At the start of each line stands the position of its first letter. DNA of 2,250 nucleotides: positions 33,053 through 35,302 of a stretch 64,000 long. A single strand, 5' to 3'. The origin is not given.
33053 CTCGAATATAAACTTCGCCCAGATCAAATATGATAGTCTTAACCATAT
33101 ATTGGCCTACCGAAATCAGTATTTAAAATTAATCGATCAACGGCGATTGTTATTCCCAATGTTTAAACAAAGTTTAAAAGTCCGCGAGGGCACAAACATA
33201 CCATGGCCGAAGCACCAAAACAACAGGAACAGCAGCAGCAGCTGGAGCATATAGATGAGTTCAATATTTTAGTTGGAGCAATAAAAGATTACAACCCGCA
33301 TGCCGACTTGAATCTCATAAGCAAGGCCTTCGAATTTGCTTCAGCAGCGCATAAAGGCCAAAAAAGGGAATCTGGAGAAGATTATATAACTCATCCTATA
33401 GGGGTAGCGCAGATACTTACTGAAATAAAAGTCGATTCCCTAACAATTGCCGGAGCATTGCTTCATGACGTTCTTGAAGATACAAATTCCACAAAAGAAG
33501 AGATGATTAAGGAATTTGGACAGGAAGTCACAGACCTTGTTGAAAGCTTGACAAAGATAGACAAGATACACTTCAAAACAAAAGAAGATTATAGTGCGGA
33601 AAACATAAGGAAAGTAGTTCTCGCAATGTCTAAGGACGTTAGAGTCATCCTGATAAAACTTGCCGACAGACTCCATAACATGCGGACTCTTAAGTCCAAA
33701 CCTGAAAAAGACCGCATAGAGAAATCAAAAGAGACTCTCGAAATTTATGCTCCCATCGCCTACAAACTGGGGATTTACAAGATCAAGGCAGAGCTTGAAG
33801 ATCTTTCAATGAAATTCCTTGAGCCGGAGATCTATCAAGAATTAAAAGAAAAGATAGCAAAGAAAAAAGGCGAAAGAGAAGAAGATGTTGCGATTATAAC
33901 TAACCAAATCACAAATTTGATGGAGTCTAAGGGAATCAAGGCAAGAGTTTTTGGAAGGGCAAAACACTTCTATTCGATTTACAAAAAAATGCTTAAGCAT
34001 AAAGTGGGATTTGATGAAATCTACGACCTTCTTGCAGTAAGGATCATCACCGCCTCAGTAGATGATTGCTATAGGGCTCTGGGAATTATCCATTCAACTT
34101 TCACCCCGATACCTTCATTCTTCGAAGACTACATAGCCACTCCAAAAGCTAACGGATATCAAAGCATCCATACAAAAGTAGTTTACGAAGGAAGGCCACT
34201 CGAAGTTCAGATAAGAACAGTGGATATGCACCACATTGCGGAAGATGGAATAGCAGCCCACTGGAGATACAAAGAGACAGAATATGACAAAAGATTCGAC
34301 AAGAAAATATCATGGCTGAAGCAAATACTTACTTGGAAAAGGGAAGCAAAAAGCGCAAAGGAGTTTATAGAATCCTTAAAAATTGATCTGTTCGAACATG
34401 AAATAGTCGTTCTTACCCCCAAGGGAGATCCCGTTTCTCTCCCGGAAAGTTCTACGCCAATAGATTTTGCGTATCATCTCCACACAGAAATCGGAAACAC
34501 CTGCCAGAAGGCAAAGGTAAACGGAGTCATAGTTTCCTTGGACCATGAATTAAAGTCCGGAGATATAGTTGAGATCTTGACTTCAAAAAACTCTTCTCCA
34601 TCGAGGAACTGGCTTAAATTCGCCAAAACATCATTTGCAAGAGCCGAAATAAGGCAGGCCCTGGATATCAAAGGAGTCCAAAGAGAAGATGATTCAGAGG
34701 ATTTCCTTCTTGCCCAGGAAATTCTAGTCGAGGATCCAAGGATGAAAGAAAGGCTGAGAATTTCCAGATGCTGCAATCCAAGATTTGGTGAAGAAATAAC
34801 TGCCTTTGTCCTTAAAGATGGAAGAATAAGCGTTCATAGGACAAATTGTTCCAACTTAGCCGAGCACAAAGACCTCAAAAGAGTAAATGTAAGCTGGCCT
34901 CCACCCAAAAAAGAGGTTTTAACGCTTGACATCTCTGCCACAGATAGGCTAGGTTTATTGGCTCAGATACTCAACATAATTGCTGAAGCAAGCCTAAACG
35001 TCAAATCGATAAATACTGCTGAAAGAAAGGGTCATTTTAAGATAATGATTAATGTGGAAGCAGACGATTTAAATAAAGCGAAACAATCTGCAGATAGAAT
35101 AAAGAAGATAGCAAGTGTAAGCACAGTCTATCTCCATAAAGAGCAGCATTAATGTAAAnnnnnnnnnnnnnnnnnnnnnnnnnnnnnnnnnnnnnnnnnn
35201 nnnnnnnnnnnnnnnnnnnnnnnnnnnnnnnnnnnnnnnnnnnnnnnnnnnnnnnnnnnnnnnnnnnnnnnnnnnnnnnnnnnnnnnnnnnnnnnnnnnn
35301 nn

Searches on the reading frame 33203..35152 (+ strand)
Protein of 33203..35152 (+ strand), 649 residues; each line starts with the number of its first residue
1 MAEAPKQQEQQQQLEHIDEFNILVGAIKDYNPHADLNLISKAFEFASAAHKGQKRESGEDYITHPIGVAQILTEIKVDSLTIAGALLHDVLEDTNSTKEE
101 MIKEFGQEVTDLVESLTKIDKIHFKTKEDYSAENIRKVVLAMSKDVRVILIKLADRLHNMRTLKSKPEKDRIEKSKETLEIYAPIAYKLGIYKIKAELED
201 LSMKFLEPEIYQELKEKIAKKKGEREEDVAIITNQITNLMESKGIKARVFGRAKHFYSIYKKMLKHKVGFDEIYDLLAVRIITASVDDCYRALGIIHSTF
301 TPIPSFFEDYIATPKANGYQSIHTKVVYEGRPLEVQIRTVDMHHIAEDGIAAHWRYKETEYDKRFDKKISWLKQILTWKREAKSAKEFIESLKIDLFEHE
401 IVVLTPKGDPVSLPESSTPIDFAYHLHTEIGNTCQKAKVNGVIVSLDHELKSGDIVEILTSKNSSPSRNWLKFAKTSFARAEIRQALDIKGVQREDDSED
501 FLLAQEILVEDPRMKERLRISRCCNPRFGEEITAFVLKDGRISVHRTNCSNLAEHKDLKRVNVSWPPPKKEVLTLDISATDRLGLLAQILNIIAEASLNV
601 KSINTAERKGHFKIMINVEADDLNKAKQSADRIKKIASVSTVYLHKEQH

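Call 24: search_protein_families(library=pfam, proteins=[window:33203-35152:+], max_evalue=0.00001)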
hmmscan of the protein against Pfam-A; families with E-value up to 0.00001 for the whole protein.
window:33203-35152:+ (649 aa): 6 families
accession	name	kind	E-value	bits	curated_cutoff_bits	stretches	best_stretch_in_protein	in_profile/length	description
PF13328.12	HD_4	-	5.1e-46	156.7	27.2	1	42-191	1-155/156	HD domain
PF04607.23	RelA_SpoT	-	7.4e-41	139.4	27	1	251-360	1-112/113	Region found in RelA / SpoT proteins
PF02824.27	TGS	-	4.9e-21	75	22.2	1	402-460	2-60/60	TGS domain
PF01966.28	HD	-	3e-10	40.9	22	1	61-160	1-116/116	HD domain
PF13291.12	ACT_4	-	4.4e-10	40.6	27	1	574-643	8-79/80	ACT domain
PF01842.31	ACT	-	1.2e-07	31.8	27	1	575-636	3-64/66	ACT domain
